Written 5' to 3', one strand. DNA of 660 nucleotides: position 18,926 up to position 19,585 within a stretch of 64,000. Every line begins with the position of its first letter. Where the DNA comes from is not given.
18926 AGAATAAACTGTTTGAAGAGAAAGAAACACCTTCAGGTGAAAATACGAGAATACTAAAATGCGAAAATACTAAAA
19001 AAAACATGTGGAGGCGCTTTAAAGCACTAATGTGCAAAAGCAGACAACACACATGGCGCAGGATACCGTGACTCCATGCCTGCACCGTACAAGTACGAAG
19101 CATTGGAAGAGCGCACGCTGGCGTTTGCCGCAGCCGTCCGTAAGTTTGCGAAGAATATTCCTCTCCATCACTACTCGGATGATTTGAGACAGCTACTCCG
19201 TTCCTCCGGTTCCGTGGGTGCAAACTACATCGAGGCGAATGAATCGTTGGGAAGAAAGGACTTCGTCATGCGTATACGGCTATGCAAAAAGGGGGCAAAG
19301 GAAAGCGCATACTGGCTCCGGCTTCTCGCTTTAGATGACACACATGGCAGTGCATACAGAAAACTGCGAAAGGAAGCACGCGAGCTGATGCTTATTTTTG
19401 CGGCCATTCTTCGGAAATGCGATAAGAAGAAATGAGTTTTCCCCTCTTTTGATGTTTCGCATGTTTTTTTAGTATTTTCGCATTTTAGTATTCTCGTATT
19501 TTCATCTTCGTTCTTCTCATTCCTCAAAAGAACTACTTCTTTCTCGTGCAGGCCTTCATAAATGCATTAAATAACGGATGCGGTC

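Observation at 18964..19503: Four-helix-bundle ('23S IVS protein') gene carried in a 540-bp cassette with 44-nt near-perfect terminal inverted repeats, outside any rRNA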

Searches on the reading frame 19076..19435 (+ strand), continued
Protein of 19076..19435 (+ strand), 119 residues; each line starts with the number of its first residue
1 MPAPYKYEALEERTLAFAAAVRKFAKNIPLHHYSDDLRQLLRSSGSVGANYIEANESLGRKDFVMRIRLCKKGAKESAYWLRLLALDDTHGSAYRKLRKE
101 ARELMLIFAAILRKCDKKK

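Call 99: get_annotated_region(hit=H1, flank=800)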
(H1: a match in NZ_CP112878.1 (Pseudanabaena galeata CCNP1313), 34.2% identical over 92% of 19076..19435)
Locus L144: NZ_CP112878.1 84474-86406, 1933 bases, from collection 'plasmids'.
description: Pseudanabaena galeata CCNP1313 plasmid pPg_04, complete sequence
organism: Pseudanabaena galeata CCNP1313 (NCBI taxid 2602720)
taxonomy: Bacteria; Cyanobacteriota; Cyanophyceae; Pseudanabaenales; Pseudanabaenaceae; Pseudanabaena; Pseudanabaena galeata; Pseudanabaena galeata CCNP1313
host: -; source: -; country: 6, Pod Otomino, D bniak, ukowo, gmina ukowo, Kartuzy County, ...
typing (MOB-suite, as given by PLSDB): mobilizable; relaxase MOBP
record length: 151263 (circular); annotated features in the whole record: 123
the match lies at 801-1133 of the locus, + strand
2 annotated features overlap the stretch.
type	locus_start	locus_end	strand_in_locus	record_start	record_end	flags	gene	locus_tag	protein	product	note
CDS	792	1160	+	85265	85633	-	-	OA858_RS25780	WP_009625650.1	four helix bundle protein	-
CDS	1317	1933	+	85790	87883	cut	cas1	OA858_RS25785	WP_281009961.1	CRISPR-associated endonuclease Cas1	GO:0043571 - maintenance of CRISPR repeat elements [Evidence IEA]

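Call 100: get_annotated_region(hit=H3, flank=800)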
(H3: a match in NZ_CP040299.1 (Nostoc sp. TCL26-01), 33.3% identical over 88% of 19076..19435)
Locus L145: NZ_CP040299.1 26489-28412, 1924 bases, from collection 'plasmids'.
description: Nostoc sp. TCL26-01 plasmid pTCL26-01_B, complete sequence
organism: Nostoc sp. TCL26-01 (NCBI taxid 2576904)
taxonomy: Bacteria; Cyanobacteriota; Cyanophyceae; Nostocales; Nostocaceae; Nostoc; Nostoc sp. TCL26-01
host: -; source: Leiosporoceros dussii,pure culture; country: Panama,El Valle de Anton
typing (MOB-suite, as given by PLSDB): mobilizable; relaxase MOBV
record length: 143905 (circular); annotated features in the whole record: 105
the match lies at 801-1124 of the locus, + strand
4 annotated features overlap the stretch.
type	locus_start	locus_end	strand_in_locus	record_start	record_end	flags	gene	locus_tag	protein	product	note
CDS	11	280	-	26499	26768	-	-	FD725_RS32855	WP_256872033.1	hypothetical protein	-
CDS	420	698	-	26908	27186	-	cas2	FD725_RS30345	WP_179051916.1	CRISPR-associated endonuclease Cas2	GO:0043571 - maintenance of CRISPR repeat elements [Evidence IEA]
CDS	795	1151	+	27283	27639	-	-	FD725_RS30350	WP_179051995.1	four helix bundle protein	-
CDS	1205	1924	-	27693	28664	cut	cas1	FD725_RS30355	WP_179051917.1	CRISPR-associated endonuclease Cas1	GO:0043571 - maintenance of CRISPR repeat elements [Evidence IEA]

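Call 101: get_annotated_region(hit=H5, flank=800)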
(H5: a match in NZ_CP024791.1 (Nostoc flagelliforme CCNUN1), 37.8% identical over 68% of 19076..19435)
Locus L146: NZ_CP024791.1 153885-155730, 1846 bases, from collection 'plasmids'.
description: Nostoc flagelliforme CCNUN1 plasmid pNFSY06, complete sequence
organism: Nostoc flagelliforme CCNUN1 (NCBI taxid 2038116)
taxonomy: Bacteria; Cyanobacteriota; Cyanophyceae; Nostocales; Nostocaceae; Nostoc; Nostoc flagelliforme; Nostoc flagelliforme CCNUN1
host: -; source: cell culture,desert soil; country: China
typing (MOB-suite, as given by PLSDB): non-mobilizable; replicon rep_cluster_1622,rep_cluster_317
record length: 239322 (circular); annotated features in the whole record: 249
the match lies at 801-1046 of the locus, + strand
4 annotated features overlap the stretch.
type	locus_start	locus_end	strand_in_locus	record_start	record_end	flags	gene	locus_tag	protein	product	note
CDS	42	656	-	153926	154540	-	-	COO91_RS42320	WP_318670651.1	Rpn family recombination-promoting nuclease/putative transposase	-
CDS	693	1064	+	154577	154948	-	-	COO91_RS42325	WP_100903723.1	four helix bundle protein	-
CDS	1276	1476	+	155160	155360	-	-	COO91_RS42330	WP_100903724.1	hypothetical protein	-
CDS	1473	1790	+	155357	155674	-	-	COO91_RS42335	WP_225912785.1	hypothetical protein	-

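Call 102: get_annotated_region(hit=H9, flank=800)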
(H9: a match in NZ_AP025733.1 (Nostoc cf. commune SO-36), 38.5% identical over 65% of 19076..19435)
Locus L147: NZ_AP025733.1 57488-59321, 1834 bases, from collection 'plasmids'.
description: Nostoc cf. commune SO-36 plasmid pANSO36A, complete sequence
organism: Nostoc cf. commune SO-36 (NCBI taxid 449208)
taxonomy: Bacteria; Cyanobacteriota; Cyanophyceae; Nostocales; Nostocaceae; Nostoc; Nostoc commune; Nostoc cf. commune SO-36
host: -; source: -; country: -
typing (MOB-suite, as given by PLSDB): non-mobilizable
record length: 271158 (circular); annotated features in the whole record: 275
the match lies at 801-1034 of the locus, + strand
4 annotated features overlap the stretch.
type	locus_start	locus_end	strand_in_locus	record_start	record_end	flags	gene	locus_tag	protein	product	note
CDS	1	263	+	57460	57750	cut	-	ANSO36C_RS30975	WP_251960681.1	hypothetical protein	-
CDS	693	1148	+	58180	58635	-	-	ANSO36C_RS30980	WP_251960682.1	four helix bundle protein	-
CDS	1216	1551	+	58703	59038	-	-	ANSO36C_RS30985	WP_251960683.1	XisI protein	-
CDS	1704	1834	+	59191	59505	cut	-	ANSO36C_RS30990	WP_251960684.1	hypothetical protein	-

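Call 103: get_annotated_region(hit=H13, flank=800)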
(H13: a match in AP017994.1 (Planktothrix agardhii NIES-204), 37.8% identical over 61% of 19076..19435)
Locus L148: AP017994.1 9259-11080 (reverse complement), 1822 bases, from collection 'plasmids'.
description: Planktothrix agardhii NIES-204 plasmid plasmid3 DNA, complete sequence
organism: Planktothrix agardhii NIES-204 (NCBI taxid 282423)
taxonomy: Bacteria; Cyanobacteriota; Cyanophyceae; Oscillatoriales; Microcoleaceae; Planktothrix; Planktothrix agardhii; Planktothrix agardhii NIES-204
host: -; source: -; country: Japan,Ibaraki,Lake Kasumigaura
typing (MOB-suite, as given by PLSDB): non-mobilizable
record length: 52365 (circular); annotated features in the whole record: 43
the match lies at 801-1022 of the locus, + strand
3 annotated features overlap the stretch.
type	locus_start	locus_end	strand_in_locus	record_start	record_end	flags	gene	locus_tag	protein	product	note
CDS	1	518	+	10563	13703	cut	-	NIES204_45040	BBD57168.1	helicase domain protein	-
CDS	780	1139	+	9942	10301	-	-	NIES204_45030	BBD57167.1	hypothetical protein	-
CDS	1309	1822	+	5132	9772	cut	-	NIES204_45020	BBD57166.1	hypothetical protein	-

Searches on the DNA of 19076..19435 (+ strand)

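Call 54: search_rna_families(sources=[L128, L135, L134, L082, L080, L101, L108, L058, L086, L106, L109, L096, L099, L104, L063, L081, L107, L057, L065, L060], threshold=gathering)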
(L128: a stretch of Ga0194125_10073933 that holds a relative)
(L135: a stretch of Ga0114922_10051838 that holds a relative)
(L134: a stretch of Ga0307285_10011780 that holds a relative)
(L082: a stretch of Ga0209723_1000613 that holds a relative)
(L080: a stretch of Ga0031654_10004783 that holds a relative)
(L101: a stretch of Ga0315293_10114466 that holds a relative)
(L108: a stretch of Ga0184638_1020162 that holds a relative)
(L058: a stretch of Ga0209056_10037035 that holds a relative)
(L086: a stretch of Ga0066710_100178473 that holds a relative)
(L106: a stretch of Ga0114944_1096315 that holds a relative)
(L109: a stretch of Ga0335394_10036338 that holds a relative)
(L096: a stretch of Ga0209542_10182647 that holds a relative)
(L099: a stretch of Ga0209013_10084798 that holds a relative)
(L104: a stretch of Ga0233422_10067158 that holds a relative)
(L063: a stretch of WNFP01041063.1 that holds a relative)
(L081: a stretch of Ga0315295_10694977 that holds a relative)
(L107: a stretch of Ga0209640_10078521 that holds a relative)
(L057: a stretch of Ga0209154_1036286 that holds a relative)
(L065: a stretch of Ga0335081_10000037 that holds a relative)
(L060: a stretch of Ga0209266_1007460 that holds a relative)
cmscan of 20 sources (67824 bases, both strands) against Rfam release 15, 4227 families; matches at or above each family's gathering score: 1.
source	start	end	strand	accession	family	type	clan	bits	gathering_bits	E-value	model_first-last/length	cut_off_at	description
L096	21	92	+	RF00005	tRNA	Gene; tRNA;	CL00001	59.9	29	2e-10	1-71/71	no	tRNA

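Call 96: search_rna_families(sources=[L056, L059, L061, L062, L064, L066, L067, L068, L069, L070, L071, L072, L073, L074, L075, L076, L077, L078, L079, L083], threshold=gathering)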
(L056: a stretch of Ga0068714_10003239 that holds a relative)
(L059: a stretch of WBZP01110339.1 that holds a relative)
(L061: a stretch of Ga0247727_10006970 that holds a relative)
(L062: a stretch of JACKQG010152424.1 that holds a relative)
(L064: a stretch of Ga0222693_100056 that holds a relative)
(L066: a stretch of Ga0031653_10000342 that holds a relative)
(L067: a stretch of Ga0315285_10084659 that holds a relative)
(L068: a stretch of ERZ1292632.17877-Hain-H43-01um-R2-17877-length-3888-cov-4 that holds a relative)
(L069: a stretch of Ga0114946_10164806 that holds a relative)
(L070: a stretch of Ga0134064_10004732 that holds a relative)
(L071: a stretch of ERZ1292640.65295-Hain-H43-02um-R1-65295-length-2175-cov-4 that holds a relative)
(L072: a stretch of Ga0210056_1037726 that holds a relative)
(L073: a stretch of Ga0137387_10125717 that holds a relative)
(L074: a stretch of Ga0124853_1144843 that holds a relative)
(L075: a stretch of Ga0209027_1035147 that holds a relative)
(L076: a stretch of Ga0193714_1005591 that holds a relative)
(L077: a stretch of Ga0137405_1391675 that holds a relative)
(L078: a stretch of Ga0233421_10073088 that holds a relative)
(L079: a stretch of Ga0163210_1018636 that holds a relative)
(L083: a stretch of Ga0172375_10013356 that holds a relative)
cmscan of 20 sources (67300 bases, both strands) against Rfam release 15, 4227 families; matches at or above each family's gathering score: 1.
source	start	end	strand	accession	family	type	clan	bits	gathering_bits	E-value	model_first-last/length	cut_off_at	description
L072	2316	2387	+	RF00005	tRNA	Gene; tRNA;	CL00001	67.8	29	1.3e-12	1-71/71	no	tRNA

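Call 97: search_rna_families(sources=[L084, L085, L087, L088, L089, L090, L091, L092, L093, L094, L095, L097, L098, L100, L102, L103, L105, L110, L111, L112], threshold=gathering)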
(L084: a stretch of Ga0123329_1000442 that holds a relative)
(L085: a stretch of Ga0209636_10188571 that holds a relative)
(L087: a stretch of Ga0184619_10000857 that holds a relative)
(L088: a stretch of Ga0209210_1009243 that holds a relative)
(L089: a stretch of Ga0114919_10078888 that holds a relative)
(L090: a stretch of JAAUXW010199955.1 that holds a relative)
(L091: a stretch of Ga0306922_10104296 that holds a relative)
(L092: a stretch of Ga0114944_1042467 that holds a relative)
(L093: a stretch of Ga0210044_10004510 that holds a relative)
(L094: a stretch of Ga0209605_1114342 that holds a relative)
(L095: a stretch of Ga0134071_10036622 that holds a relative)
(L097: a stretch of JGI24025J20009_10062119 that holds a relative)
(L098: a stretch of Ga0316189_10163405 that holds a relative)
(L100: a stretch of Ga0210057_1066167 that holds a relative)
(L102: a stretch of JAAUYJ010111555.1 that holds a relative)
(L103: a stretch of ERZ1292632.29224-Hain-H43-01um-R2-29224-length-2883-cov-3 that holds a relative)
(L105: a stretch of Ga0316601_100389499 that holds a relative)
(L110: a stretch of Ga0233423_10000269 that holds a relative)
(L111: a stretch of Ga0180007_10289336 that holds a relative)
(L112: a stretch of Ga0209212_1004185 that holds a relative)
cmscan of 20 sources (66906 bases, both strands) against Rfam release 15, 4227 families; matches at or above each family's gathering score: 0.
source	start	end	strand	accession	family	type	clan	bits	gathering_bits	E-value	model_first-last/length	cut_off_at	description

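Call 98: search_rna_families(sources=[L113, L114, L115, L116, L117, L118, L119, L120, L121, L122, L123, L124, L125, L126, L127, L129, L130, L131, L132, L133], threshold=gathering)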
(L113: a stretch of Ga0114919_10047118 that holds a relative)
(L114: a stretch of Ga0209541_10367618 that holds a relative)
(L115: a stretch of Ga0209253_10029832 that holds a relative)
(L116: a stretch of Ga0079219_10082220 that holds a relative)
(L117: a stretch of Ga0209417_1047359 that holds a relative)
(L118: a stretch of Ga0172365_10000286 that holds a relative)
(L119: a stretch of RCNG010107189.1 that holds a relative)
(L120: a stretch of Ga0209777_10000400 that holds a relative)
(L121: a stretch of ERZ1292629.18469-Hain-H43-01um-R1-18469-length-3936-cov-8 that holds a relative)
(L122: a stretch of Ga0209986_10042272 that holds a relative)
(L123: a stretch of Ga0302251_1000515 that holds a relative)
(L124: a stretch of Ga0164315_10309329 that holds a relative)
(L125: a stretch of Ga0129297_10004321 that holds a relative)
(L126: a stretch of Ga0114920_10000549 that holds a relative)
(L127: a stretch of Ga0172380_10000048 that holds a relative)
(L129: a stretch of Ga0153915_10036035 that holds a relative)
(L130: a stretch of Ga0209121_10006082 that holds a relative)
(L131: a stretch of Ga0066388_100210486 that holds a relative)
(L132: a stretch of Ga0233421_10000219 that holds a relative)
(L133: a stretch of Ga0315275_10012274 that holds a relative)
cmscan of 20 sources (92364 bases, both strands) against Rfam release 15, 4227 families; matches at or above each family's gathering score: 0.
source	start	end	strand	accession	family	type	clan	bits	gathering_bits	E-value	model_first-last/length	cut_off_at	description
